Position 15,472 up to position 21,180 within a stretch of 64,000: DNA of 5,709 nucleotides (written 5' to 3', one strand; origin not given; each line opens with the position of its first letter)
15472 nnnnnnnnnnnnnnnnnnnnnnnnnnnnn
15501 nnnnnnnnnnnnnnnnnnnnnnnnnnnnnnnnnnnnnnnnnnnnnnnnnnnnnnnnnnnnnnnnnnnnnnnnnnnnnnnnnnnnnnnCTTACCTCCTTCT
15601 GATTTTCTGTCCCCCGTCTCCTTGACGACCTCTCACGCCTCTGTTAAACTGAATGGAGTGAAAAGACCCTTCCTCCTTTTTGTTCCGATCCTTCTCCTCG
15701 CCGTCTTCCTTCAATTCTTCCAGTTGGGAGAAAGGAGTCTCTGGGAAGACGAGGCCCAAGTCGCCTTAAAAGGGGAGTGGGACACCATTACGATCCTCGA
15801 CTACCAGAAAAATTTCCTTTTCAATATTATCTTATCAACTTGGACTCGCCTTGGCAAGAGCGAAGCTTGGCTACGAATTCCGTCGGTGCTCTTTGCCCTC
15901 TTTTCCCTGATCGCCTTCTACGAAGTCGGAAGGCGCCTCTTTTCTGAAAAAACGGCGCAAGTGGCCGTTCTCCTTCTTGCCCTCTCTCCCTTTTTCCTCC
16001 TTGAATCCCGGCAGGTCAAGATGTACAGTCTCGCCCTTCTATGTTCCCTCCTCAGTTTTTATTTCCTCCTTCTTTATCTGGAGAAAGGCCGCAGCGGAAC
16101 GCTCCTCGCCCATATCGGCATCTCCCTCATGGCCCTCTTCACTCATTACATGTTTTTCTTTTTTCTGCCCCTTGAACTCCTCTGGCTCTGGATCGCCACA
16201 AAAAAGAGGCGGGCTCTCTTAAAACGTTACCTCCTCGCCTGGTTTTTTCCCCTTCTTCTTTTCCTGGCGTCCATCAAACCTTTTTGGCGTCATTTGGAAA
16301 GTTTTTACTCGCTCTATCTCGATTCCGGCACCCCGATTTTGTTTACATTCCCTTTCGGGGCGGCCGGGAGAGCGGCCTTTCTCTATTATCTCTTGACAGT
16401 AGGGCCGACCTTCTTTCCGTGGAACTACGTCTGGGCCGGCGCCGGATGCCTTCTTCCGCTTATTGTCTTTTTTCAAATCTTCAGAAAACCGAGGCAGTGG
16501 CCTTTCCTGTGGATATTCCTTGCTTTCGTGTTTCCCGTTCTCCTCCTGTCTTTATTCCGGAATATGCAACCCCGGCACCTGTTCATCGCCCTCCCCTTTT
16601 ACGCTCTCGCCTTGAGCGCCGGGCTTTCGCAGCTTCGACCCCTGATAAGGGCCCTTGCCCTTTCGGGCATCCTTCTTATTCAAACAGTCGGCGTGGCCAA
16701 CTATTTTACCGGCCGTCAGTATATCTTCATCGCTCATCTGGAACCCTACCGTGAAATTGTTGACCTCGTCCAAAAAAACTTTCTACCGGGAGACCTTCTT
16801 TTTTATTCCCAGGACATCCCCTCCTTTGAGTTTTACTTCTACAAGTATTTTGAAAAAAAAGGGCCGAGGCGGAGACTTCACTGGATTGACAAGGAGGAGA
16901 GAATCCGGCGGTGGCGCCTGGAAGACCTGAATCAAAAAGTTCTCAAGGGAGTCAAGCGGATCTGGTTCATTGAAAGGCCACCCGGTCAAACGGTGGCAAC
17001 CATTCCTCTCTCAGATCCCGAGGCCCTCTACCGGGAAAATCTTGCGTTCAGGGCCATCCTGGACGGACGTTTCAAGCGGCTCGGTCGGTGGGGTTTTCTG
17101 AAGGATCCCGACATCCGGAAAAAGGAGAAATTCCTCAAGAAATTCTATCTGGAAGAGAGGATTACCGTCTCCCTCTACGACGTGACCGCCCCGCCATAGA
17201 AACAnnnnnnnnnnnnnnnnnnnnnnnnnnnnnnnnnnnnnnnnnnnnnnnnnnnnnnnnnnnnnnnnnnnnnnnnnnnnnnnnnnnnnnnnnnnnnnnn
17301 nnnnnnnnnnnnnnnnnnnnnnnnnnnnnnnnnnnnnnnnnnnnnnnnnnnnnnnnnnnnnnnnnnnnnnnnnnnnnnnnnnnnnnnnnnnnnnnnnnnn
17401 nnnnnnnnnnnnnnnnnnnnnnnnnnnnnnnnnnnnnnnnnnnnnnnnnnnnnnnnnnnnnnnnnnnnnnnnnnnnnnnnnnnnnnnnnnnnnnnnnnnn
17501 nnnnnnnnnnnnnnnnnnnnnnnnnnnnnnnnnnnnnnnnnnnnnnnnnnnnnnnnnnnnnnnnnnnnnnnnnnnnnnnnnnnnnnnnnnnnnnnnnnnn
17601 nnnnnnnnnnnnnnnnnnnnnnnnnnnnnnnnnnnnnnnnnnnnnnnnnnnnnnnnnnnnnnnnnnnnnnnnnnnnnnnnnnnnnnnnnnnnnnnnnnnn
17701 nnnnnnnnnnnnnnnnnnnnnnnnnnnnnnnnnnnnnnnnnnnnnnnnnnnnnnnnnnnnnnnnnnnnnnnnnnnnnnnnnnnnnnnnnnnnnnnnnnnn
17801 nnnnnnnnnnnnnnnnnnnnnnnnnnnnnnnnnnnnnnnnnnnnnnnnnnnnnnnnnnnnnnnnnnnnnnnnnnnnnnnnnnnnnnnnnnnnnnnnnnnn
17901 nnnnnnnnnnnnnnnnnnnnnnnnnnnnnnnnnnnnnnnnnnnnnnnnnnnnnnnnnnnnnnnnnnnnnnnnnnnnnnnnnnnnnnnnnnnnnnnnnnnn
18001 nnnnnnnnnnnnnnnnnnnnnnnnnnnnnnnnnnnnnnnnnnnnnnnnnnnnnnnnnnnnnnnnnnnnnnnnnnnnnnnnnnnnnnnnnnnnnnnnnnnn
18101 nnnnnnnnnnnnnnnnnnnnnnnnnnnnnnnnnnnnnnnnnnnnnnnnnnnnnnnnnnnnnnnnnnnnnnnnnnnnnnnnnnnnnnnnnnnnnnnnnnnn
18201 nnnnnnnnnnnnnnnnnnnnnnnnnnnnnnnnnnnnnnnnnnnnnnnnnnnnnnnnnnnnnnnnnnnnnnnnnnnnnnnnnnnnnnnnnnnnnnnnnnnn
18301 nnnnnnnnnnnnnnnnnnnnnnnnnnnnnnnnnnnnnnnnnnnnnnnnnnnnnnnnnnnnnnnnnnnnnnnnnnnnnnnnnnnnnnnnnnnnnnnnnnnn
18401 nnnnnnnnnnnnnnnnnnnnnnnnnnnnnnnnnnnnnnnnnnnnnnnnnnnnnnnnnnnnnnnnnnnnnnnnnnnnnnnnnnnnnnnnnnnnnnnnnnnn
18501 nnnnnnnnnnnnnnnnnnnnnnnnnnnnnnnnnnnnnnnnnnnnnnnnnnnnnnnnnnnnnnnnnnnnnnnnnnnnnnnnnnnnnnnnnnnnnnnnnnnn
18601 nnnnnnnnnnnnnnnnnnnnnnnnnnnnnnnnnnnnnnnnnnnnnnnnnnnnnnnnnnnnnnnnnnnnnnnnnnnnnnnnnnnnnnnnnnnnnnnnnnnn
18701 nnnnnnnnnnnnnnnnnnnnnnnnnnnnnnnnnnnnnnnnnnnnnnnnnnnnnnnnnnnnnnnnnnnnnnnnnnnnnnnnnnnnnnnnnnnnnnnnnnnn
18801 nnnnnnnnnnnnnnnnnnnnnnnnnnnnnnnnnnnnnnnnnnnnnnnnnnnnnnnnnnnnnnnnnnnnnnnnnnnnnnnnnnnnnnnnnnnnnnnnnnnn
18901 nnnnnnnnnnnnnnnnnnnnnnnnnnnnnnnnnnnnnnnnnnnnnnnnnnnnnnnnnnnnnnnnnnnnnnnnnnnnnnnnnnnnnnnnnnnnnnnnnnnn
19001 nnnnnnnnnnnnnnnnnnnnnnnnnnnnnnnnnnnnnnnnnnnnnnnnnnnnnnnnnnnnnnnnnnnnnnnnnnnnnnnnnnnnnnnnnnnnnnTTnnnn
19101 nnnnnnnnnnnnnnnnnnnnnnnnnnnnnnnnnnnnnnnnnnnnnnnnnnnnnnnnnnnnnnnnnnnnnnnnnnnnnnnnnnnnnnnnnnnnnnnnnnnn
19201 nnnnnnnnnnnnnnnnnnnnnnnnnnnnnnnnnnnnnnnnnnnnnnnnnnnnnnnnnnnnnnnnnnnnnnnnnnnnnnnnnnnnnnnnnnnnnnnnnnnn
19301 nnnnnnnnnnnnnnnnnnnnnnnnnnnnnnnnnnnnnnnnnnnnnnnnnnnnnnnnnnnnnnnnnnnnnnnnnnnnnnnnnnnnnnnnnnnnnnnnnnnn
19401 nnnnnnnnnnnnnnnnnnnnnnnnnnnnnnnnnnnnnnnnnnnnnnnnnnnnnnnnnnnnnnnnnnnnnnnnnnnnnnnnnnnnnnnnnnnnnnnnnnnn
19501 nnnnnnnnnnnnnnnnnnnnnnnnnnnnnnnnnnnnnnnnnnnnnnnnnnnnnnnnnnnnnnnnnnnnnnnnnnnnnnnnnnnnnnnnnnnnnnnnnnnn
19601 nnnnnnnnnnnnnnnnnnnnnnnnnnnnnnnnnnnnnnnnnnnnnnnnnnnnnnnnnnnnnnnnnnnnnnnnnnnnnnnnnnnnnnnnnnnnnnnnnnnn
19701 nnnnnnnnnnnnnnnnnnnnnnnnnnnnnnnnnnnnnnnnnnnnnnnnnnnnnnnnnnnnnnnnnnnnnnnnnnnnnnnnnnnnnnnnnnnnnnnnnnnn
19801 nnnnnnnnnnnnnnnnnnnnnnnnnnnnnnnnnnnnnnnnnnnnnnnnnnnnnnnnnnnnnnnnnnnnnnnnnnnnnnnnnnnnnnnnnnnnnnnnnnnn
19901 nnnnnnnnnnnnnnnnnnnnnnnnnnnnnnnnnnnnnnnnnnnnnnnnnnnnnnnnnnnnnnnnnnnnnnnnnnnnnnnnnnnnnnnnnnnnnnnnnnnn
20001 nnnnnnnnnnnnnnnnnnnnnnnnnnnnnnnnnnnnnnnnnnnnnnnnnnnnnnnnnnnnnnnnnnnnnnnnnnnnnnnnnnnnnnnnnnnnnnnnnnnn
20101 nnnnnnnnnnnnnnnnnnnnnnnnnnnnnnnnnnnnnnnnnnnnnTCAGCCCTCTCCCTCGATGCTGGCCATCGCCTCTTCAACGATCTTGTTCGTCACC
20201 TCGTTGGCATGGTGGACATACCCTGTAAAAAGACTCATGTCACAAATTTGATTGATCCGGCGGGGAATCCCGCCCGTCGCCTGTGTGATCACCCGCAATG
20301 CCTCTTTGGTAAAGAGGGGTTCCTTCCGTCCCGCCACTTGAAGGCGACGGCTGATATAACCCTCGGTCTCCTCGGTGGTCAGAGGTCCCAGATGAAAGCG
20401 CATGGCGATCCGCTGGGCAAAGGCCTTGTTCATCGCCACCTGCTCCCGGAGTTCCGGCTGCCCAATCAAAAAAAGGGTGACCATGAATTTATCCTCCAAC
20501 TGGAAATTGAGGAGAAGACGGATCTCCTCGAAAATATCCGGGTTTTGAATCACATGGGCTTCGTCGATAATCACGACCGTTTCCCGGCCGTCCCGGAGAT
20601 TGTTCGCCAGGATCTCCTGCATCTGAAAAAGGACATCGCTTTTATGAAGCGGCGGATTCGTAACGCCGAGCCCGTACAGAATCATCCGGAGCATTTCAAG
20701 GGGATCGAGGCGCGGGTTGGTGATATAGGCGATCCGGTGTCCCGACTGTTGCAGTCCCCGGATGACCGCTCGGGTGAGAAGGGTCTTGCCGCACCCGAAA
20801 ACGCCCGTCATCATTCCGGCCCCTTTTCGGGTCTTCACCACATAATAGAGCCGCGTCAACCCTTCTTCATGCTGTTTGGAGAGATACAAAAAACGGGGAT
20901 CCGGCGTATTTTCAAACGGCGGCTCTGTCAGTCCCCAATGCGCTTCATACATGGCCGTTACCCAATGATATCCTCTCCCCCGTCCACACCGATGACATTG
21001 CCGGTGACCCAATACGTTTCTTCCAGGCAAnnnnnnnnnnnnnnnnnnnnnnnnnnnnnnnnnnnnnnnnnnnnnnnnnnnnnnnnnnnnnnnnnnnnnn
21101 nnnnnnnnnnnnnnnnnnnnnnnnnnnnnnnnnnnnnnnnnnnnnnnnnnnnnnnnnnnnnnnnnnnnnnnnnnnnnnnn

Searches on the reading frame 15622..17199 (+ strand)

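Call 57: search_protein_families(library=pfam, proteins=[window:15622-17199:+], max_evalue=0.00001)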
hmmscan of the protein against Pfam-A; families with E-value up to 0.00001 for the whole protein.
window:15622-17199:+ (525 aa): 1 family
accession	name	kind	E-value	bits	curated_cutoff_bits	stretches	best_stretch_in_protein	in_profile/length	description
PF13231.12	PMT_2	-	1.8e-13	51.4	26.1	1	66-218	5-154/160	Dolichyl-phosphate-mannose-protein mannosyltransferase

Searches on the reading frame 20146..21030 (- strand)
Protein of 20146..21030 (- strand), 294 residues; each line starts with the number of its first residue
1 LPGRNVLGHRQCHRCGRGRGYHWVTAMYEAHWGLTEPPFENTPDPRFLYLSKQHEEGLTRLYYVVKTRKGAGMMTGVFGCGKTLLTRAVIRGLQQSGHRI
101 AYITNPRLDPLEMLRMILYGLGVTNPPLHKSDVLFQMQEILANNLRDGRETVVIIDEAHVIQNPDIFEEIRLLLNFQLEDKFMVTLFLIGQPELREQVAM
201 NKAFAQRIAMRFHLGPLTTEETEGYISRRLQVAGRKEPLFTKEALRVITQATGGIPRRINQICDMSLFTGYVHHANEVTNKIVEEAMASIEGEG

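Call 57: search_protein_families(library=pfam, proteins=[window:20146-21030:-], max_evalue=0.00001)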
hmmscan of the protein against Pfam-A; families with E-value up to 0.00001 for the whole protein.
window:20146-21030:- (294 aa): 1 family
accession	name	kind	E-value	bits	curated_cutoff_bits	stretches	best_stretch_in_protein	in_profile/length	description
PF13401.12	AAA_22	-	4.4e-21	76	27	1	68-197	4-129/130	AAA domain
